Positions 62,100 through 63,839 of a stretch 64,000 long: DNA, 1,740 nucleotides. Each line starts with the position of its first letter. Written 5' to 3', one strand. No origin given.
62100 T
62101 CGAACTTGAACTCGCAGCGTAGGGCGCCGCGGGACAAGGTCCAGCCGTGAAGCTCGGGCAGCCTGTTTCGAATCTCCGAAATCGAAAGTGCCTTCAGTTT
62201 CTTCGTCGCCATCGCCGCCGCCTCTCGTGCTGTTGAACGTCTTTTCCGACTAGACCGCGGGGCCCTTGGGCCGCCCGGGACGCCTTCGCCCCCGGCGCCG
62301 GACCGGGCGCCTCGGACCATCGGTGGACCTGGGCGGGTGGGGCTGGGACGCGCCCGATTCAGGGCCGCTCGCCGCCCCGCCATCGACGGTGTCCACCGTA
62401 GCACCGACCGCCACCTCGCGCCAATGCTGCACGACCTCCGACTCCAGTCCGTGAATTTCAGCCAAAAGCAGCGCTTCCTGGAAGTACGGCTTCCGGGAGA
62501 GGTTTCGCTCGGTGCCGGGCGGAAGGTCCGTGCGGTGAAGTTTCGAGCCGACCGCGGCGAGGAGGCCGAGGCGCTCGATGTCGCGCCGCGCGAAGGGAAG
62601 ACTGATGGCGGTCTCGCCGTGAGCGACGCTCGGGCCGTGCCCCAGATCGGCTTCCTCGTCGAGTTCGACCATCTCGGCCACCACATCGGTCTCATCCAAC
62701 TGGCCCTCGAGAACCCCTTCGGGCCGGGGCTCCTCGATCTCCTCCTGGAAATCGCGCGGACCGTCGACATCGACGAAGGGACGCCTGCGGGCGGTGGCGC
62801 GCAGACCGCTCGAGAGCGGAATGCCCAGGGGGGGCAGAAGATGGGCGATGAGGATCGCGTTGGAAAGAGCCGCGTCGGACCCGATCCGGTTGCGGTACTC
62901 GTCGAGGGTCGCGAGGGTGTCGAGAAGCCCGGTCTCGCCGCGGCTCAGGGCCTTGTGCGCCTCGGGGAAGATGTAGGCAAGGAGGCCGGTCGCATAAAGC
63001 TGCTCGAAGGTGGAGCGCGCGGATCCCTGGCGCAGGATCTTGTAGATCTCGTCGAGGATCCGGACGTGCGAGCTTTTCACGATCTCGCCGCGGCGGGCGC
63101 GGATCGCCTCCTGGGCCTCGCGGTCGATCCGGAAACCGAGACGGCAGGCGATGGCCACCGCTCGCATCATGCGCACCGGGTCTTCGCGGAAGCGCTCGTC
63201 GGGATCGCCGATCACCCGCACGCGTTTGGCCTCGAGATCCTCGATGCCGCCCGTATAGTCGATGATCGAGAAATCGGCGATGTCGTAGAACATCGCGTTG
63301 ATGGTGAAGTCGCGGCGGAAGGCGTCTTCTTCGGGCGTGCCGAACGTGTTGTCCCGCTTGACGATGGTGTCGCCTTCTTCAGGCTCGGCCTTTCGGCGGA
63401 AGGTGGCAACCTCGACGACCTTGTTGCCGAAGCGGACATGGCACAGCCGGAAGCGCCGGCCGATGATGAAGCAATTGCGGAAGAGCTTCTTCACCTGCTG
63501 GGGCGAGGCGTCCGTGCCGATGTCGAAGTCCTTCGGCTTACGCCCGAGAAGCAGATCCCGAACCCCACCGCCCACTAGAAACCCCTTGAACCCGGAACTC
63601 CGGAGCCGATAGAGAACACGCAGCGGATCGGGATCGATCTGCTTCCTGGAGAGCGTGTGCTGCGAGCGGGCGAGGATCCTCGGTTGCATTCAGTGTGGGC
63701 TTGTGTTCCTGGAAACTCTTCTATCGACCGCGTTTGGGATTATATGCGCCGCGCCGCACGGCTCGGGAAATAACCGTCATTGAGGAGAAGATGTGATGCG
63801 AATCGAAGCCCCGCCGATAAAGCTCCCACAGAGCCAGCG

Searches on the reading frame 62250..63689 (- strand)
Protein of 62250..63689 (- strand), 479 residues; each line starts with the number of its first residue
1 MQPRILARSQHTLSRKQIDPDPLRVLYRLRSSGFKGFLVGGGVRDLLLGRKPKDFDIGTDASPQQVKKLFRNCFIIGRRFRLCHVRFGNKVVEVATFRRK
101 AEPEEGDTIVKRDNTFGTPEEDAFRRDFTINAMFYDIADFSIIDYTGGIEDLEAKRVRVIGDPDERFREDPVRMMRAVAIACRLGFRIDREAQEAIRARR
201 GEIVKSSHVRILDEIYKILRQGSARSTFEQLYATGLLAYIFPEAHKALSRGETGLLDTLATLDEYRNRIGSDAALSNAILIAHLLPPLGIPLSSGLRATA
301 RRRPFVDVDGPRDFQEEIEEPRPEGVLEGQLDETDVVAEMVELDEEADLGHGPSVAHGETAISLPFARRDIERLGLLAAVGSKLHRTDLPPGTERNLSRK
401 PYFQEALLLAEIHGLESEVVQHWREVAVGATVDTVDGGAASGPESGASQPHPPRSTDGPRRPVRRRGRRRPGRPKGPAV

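Call 58: search_protein_families(library=pfam, proteins=[window:62250-63689:-], max_evalue=0.0001)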
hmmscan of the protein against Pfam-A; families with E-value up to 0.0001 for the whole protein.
window:62250-63689:- (479 aa): 2 families
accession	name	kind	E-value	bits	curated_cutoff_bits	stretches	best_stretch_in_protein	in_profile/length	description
PF01743.26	PolyA_pol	-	2.6e-38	131.6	23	1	37-158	2-126/126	Poly A polymerase head domain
PF12627.12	PolyA_pol_RNAbd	-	7.3e-16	58.1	22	1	185-247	1-63/64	Probable RNA and SrmB- binding site of polymerase A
